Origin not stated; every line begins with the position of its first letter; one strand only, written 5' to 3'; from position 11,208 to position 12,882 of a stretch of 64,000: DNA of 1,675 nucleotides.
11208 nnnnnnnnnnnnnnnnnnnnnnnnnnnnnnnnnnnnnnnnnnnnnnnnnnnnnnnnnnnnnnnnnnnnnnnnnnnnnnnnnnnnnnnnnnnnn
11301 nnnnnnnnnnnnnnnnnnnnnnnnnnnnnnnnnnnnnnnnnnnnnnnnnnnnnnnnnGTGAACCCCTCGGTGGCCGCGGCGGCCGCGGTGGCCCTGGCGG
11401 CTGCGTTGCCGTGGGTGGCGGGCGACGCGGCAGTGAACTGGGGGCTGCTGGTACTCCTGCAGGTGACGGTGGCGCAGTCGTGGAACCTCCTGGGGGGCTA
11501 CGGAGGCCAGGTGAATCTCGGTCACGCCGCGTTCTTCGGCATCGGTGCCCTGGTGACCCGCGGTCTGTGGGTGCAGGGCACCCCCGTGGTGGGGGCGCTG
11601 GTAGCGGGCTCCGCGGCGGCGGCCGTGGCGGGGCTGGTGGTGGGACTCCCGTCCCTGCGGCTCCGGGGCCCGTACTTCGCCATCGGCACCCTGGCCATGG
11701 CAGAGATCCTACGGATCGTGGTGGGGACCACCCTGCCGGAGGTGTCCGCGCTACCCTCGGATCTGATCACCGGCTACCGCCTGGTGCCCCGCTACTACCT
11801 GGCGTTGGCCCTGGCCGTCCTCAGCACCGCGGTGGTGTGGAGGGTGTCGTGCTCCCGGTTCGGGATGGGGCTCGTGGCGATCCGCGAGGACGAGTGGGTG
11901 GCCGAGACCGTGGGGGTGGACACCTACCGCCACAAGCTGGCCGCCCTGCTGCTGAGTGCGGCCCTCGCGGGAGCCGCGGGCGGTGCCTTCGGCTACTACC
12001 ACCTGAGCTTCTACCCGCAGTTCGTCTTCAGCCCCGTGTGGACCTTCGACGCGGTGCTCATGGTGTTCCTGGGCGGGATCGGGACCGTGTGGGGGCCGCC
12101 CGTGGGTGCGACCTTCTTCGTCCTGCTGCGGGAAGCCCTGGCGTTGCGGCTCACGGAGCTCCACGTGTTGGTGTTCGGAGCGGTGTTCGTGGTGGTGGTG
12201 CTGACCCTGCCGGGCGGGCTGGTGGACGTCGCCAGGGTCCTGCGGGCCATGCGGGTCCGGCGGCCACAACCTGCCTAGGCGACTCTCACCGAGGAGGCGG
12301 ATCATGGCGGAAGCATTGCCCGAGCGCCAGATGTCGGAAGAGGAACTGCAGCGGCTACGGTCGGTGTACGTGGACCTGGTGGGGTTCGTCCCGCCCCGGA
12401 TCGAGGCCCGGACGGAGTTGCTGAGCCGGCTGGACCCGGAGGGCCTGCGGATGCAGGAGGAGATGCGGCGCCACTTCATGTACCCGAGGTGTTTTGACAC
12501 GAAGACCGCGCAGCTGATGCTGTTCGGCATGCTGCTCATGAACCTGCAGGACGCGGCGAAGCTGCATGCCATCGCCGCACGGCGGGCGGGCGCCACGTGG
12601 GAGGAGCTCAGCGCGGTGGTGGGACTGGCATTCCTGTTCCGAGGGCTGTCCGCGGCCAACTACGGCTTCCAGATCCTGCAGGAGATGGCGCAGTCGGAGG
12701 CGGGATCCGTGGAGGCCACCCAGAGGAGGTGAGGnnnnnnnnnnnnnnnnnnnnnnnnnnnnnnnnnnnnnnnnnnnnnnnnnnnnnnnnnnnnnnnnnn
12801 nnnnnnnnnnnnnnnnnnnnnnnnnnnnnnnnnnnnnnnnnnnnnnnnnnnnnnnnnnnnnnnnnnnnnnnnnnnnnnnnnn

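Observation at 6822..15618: IclR-controlled operon coupling a Liv-type ABC importer to PobA and an extradiol dioxygenase: candidate 4-hydroxybenzoate uptake and catabolism unit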

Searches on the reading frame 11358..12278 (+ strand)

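Call 4: search_protein_families(library=pfam, proteins=[window:11358-12278:+])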
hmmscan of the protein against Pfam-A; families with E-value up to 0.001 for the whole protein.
window:11358-12278:+ (306 aa): 1 family
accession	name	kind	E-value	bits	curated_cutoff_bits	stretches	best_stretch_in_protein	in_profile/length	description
PF02653.21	BPD_transp_2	-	3.3e-39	135.1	26.8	1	29-281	6-269/269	Branched-chain amino acid transport system / permease component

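Call 5: search_protein_families(library=ncbifam, proteins=[window:11358-12278:+])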
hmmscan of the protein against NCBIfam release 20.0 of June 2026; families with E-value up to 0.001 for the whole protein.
window:11358-12278:+ (306 aa): 6 families
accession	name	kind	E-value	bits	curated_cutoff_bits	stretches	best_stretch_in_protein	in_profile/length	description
NF008450.0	PRK11301.1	subfamily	4.1e-27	95.6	366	2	141-294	260-411/418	high-affinity branched-chain amino acid ABC transporter permease LivM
TIGR03408.1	urea_trans_UrtC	equivalog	1.5e-18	67.6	296.2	1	86-290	101-312/313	urea ABC transporter permease subunit UrtC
TIGR03727.1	urea_t_UrtC_arc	equivalog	1.3e-14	53.9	575.55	1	139-291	189-340/369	urea ABC transporter, permease protein UrtC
TIGR03409.1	urea_trans_UrtB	equivalog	1.7e-10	41.1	250.3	1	148-289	148-286/291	urea ABC transporter permease subunit UrtB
NF008011.0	PRK10740.1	equivalog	1.1e-05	25.2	379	1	151-290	165-301/308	high-affinity branched-chain amino acid ABC transporter permease LivH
NF008630.0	PRK11618.1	equivalog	0.001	18.4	363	0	125-241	146-257/331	galactofuranose ABC transporter, permease protein YjfF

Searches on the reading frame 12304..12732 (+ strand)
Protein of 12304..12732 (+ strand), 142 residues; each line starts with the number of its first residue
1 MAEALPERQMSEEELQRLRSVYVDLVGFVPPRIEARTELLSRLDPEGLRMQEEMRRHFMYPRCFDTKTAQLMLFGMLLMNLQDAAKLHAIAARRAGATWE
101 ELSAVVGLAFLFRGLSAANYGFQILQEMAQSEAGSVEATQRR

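Call 4: search_protein_families(library=pfam, proteins=[window:12304-12732:+])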
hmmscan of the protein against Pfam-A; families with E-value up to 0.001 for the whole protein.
window:12304-12732:+ (142 aa): 1 family
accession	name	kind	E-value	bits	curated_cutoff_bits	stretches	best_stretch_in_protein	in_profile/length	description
PF02627.25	CMD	-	5.1e-07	30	23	1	45-127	1-84/84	Carboxymuconolactone decarboxylase family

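Call 5: search_protein_families(library=ncbifam, proteins=[window:12304-12732:+])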
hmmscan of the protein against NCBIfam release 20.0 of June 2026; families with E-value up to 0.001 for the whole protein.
window:12304-12732:+ (142 aa): 0 families

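Call 8: search_solved_structures(query=window:12304-12732:+, max_evalue=1)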
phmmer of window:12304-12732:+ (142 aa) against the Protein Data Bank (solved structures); distinct sequences matched with E-value up to 1: 4.
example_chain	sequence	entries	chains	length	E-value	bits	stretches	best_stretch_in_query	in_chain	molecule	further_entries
2af7_A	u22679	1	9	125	0.27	14.3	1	41-119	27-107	gamma-carboxymuconolactone decarboxylase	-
1vke_A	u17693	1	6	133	0.58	13.2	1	28-114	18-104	carboxymuconolactone decarboxylase family protein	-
1p8c_A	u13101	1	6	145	0.68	13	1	28-114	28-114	conserved hypothetical protein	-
3d7i_A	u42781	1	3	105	0.98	12.5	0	62-127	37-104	carboxymuconolactone decarboxylase family protein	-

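Call 17: find_encoding_contigs(protein=window:12304-12732:+, flank=10000, max_places=6)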
Protein window:12304-12732:+ (142 aa): 2 contigs read that carry it; 2 places shown.
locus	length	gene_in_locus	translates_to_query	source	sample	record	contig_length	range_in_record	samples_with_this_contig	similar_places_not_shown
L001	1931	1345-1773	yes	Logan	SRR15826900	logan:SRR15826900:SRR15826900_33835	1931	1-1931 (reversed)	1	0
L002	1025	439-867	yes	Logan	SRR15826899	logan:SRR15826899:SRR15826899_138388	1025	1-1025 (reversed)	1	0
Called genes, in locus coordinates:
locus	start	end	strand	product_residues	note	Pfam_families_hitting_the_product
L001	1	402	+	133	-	?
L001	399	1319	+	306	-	PF02653:BPD_transp_2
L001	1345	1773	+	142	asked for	PF02627:CMD (weak)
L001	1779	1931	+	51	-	?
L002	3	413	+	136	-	?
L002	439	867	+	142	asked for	PF02627:CMD (weak)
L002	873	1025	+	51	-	?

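Call 48: find_related_loci(query=A3, collection=metagenome_contigs, flank=10000)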
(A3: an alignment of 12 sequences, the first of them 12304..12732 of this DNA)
Query A3 (142 aa) in metagenome_contigs; peptide patterns used: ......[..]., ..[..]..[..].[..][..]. (x = any residue, [..] = any of these).
600 stretches matched a pattern (row limit reached: there are more); 470 encode a relative of the query (tblastn E <= 1e-3); the best 80 are kept; 80 distinct loci.
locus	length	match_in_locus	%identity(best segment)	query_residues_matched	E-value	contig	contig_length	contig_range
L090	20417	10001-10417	89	1-142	1e-81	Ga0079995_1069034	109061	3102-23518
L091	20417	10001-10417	89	1-142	1e-81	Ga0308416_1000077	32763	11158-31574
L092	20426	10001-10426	87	1-142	2e-81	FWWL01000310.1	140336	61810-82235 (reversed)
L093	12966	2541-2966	87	1-142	5e-81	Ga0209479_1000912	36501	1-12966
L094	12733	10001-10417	88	1-142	2e-80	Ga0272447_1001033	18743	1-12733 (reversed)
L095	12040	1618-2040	85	1-141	4e-79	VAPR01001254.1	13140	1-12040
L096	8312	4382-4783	87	1-134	8e-78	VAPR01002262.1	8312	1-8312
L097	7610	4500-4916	83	1-139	3e-77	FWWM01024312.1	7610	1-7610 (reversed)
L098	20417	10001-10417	81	1-139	8e-77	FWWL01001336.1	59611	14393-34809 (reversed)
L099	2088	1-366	90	18-142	4e-75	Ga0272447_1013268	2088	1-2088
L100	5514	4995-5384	79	3-132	6e-68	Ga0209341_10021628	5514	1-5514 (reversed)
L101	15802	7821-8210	79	3-132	3e-67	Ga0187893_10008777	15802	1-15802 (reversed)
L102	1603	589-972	77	5-132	4e-66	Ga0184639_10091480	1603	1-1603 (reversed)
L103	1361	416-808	73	5-135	2e-66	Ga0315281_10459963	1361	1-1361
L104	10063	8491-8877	76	4-132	8e-63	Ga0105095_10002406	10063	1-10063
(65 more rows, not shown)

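Call 50: find_homologous_proteins(query=window:12304-12732:+, max_evalue=0.001)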
Query window:12304-12732:+ (142 aa): 2472 proteins with E <= 0.001 among 2547 candidates; the best 120 are listed.
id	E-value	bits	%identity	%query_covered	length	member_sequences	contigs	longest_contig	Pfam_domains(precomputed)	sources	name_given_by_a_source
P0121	2.7e-76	271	92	90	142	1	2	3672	PF02627.26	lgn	-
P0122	8.1e-75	267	87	100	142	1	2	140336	PF02627.26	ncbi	-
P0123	1.1e-73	263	87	100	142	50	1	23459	PF02627.26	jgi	jgi:4-carboxymuconolactone decarboxylase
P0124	3.1e-72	258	85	99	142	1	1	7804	PF02627.26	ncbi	-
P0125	2.6e-71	255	82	100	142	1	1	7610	PF02627.26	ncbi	-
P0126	3.6e-70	251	81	100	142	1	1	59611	PF02627.26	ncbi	-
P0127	6.2e-69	247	82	100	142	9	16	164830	PF02627.26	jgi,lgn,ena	jgi:4-carboxymuconolactone decarboxylase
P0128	1.0e-62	227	80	92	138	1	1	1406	-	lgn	-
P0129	3.5e-62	226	79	92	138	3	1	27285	-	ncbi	ncbi:MAG: carboxymuconolactone decarboxylase family protein [bacterium]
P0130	5.0e-62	225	80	92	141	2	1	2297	-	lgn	-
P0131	6.8e-62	225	80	92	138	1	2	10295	PF02627.26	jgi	jgi:alkylhydroperoxidase/carboxymuconolactone decarboxylase family protein YurZ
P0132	1.6e-61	224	77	93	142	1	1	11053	-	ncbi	-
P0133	2.2e-61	223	79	92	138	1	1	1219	PF02627.26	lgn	-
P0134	3.5e-61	222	77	94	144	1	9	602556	PF02627.26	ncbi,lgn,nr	ncbi:MAG: carboxymuconolactone decarboxylase family protein [Armatimonadota bacterium]|nr:carboxymuc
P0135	5.4e-61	222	78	92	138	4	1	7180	-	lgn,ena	-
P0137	1.2e-60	221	78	92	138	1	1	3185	PF02627.26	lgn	-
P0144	7.1e-60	218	77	87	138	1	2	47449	PF02627.26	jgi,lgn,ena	-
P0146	2.8e-59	216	74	95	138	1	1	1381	PF02627.26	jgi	jgi:4-carboxymuconolactone decarboxylase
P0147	4.0e-59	216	80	90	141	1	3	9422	PF02627.26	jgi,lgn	jgi:alkylhydroperoxidase/carboxymuconolactone decarboxylase family protein YurZ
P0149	5.6e-59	215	78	92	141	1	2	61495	PF02627.26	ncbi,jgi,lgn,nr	ncbi:MAG TPA: carboxymuconolactone decarboxylase family protein [bacterium]|jgi:alkylhydroperoxidase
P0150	1.1e-58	214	74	87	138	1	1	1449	PF02627.26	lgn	-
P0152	1.9e-58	214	74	87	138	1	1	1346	PF02627.26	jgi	jgi:4-carboxymuconolactone decarboxylase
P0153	3.8e-58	213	75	92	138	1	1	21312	PF02627.26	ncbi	-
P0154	7.8e-58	212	73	87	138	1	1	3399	PF02627.26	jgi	jgi:4-carboxymuconolactone decarboxylase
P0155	9.0e-58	211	77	90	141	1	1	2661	PF02627.26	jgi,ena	-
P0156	1.8e-57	210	78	91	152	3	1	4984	PF02627.26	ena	-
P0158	2.1e-57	210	76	93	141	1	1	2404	PF02627.26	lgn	-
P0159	2.3e-57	210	77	90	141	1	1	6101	PF02627.26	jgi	jgi:alkylhydroperoxidase/carboxymuconolactone decarboxylase family protein YurZ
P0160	2.4e-57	210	69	94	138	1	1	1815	PF02627.26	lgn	-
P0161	4.0e-57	209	74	92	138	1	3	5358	PF02627.26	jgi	jgi:4-carboxymuconolactone decarboxylase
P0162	9.6e-57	208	74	91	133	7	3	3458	PF02627.26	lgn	-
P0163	1.0e-56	208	75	92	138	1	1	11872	PF02627.26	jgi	jgi:alkylhydroperoxidase/carboxymuconolactone decarboxylase family protein YurZ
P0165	1.5e-56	207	77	90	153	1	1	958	PF02627.26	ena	-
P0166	1.6e-56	207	71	95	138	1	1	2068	PF02627.26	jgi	jgi:4-carboxymuconolactone decarboxylase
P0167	2.4e-56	207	73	93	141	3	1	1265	PF02627.26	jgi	-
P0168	2.5e-56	207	77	90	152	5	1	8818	PF02627.26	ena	-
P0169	3.0e-56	207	77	90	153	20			PF02627.26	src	-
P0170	3.0e-56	206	76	91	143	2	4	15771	PF02627.26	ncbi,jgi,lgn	-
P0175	1.1e-55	205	73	92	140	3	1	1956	PF02627.26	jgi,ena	-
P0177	1.5e-55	204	70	95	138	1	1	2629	PF02627.26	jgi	jgi:4-carboxymuconolactone decarboxylase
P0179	1.6e-55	204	73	92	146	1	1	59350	PF02627.26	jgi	jgi:4-carboxymuconolactone decarboxylase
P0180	1.6e-55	204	71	94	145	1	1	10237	PF02627.26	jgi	jgi:4-carboxymuconolactone decarboxylase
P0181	1.6e-55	204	71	94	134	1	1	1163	PF02627.26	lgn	-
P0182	1.8e-55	204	73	92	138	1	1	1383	PF02627.26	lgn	-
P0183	2.0e-55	204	70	97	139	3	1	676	PF02627.26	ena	-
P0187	2.3e-55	204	73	93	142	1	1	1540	PF02627.26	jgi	jgi:alkylhydroperoxidase/carboxymuconolactone decarboxylase family protein YurZ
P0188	2.3e-55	204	71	94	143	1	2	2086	PF02627.26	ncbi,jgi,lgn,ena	-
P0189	2.5e-55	204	69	96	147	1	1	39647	PF02627.26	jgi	-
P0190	2.6e-55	203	71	94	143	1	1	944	PF02627.26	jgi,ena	-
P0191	2.6e-55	203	72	93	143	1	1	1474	PF02627.26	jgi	-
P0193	2.8e-55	203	74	91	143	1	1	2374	PF02627.26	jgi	jgi:4-carboxymuconolactone decarboxylase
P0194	2.9e-55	203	75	90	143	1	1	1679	PF02627.26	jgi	-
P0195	3.0e-55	203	72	94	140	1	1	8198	PF02627.26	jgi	jgi:4-carboxymuconolactone decarboxylase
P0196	3.1e-55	203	73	92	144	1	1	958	PF02627.26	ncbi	-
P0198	3.2e-55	203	71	94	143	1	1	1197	PF02627.26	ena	-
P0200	3.3e-55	203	74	91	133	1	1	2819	PF02627.26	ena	-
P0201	3.9e-55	203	75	90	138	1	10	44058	PF02627.26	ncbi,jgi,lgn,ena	jgi:alkylhydroperoxidase/carboxymuconolactone decarboxylase family protein YurZ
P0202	4.3e-55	203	75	90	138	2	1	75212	PF02627.26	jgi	jgi:4-carboxymuconolactone decarboxylase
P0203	4.5e-55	203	70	93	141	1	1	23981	PF02627.26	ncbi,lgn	-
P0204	4.6e-55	203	73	92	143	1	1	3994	PF02627.26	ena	-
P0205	4.8e-55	203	73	92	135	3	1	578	PF02627.26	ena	-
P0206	5.1e-55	203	73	92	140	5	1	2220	PF02627.26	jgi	jgi:alkylhydroperoxidase/carboxymuconolactone decarboxylase family protein YurZ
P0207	5.4e-55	202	74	90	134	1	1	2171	PF02627.26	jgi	jgi:4-carboxymuconolactone decarboxylase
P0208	5.7e-55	202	73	92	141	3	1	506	PF02627.26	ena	-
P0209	6.2e-55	202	73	91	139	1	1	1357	PF02627.26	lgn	-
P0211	6.4e-55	202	72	92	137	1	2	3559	PF02627.26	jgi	jgi:4-carboxymuconolactone decarboxylase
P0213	7.1e-55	202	74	91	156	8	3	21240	PF02627.26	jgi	jgi:alkylhydroperoxidase/carboxymuconolactone decarboxylase family protein YurZ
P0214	7.6e-55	202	71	94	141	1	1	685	PF02627.26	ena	-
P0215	8.0e-55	202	71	92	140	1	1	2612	PF02627.26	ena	-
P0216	8.4e-55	202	71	94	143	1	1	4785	PF02627.26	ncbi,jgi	-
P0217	8.9e-55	202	73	89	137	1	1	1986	PF02627.26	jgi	jgi:alkylhydroperoxidase/carboxymuconolactone decarboxylase family protein YurZ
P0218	9.2e-55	202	75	92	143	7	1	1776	PF02627.26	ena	-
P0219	9.4e-55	202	69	94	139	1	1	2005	PF02627.26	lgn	-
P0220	1.0e-54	202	71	94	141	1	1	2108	PF02627.26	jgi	jgi:alkylhydroperoxidase/carboxymuconolactone decarboxylase family protein YurZ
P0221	1.0e-54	202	73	89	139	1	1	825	PF02627.26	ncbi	-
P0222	1.1e-54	201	72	93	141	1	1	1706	PF02627.26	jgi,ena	-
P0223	1.1e-54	201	73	94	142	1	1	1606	PF02627.26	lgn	-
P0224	1.2e-54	201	71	93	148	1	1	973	PF02627.26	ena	-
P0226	1.3e-54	201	73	92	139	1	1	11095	PF02627.26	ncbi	-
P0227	1.4e-54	201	73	92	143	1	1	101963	PF02627.26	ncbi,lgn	-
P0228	1.5e-54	201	72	92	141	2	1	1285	PF02627.26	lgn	-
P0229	1.5e-54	201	73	89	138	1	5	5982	PF02627.26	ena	-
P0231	1.6e-54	201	72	92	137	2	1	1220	PF02627.26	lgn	-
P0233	1.8e-54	201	74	89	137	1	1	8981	PF02627.26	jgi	jgi:alkylhydroperoxidase/carboxymuconolactone decarboxylase family protein YurZ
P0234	1.8e-54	201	71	92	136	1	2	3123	PF02627.26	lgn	-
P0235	1.8e-54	201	71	92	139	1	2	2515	PF02627.26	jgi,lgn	-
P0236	1.8e-54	201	76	89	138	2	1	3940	PF02627.26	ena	-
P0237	2.0e-54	201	72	92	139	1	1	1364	PF02627.26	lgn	-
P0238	2.0e-54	201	72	91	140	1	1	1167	PF02627.26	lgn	-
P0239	2.1e-54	201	72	93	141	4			PF02627.26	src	-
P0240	2.1e-54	201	71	91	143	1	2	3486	PF02627.26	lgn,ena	-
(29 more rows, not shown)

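Call 59: predict_structure(alignment_id=A4)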
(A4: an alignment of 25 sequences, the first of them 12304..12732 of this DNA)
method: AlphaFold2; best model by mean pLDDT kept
length: 142 residues; sequences in the alignment: 25
mean_pLDDT: 85.9   pTM: 0.69
mean pLDDT of the five models: 85.9, 85.2, 84.9, 84.7, 80.5
residues with pLDDT >= 90: 62; 70-90: 67; 50-70: 12; < 50: 1
segments of 3 or more residues with pLDDT < 50: none
pLDDT, mean of each block of 10 residues (from residue 1): 79 94 83 93 96 82 79 82 84 92 92 88 93 71 56
secondary structure, 60 per line:
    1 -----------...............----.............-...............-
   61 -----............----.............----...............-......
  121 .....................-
elements in order: H12-26 H31-43 H45-59 H66-77 H82-94 H99-113 H115-141

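Call 62: fold_search(model_id=the predicted structure, library=pdb)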
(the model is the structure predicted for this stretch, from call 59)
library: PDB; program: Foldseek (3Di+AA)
matches with E <= 10: 116; with E <= 0.001: 0
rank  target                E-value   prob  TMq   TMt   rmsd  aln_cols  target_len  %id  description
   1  2qeu_B                1.4e-03  1.00  0.67  0.71   3.2       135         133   18  Crystal structure of putative carboxymuconolactone decarboxylase (YP_555818.1) from Burkholderia xenovorans LB400 at 1 (released 2007-07-17)
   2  2qeu_A                2.4e-03  1.00  0.66  0.71   3.3       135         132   18  Crystal structure of putative carboxymuconolactone decarboxylase (YP_555818.1) from Burkholderia xenovorans LB400 at 1 (released 2007-07-17)
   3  3d7i_B                5.7e-03  1.00  0.55  0.76   2.2        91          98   20  Crystal structure of carboxymuconolactone decarboxylase family protein possibly involved in oxygen detoxification (159 (released 2008-07-15)
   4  2af7_H                1.2e-02  1.00  0.61  0.72   3.4       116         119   22  Crystal structure of the gamma-carboxymuconolactone decarboxylase from Methanobacterium thermoautotrophicum. Northeast (released 2005-08-09)
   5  3d7i_C                1.8e-02  1.00  0.54  0.77   2.3        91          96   20  Crystal structure of carboxymuconolactone decarboxylase family protein possibly involved in oxygen detoxification (159 (released 2008-07-15)
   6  1vke_D                1.9e-02  1.00  0.54  0.72   2.5        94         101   18  Crystal structure of carboxymuconolactone decarboxylase family protein possibly involved in antioxidative response (TM (released 2004-06-08)
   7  3d7i_A                2.2e-02  1.00  0.55  0.77   2.2        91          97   20  Crystal structure of carboxymuconolactone decarboxylase family protein possibly involved in oxygen detoxification (159 (released 2008-07-15)
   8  1p8c_B                2.2e-02  1.00  0.59  0.71   2.7       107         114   21  Crystal structure of TM1620 (APC4843) from Thermotoga maritima (released 2003-09-23)
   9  2af7_D                2.8e-02  1.00  0.57  0.65   4.4       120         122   22  Crystal structure of the gamma-carboxymuconolactone decarboxylase from Methanobacterium thermoautotrophicum. Northeast (released 2005-08-09)
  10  2af7_F                3.0e-02  1.00  0.56  0.64   4.2       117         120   23  Crystal structure of the gamma-carboxymuconolactone decarboxylase from Methanobacterium thermoautotrophicum. Northeast (released 2005-08-09)
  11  1p8c_C                3.0e-02  1.00  0.59  0.68   4.4       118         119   22  Crystal structure of TM1620 (APC4843) from Thermotoga maritima (released 2003-09-23)
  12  1p8c_D                3.3e-02  1.00  0.59  0.69   4.5       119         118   19  Crystal structure of TM1620 (APC4843) from Thermotoga maritima (released 2003-09-23)
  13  1p8c_F                3.5e-02  1.00  0.60  0.72   4.0       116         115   21  Crystal structure of TM1620 (APC4843) from Thermotoga maritima (released 2003-09-23)
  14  1vke_C                3.7e-02  1.00  0.54  0.73   2.4        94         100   18  Crystal structure of carboxymuconolactone decarboxylase family protein possibly involved in antioxidative response (TM (released 2004-06-08)
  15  1vke_E                3.7e-02  1.00  0.57  0.66   3.3       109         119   20  Crystal structure of carboxymuconolactone decarboxylase family protein possibly involved in antioxidative response (TM (released 2004-06-08)
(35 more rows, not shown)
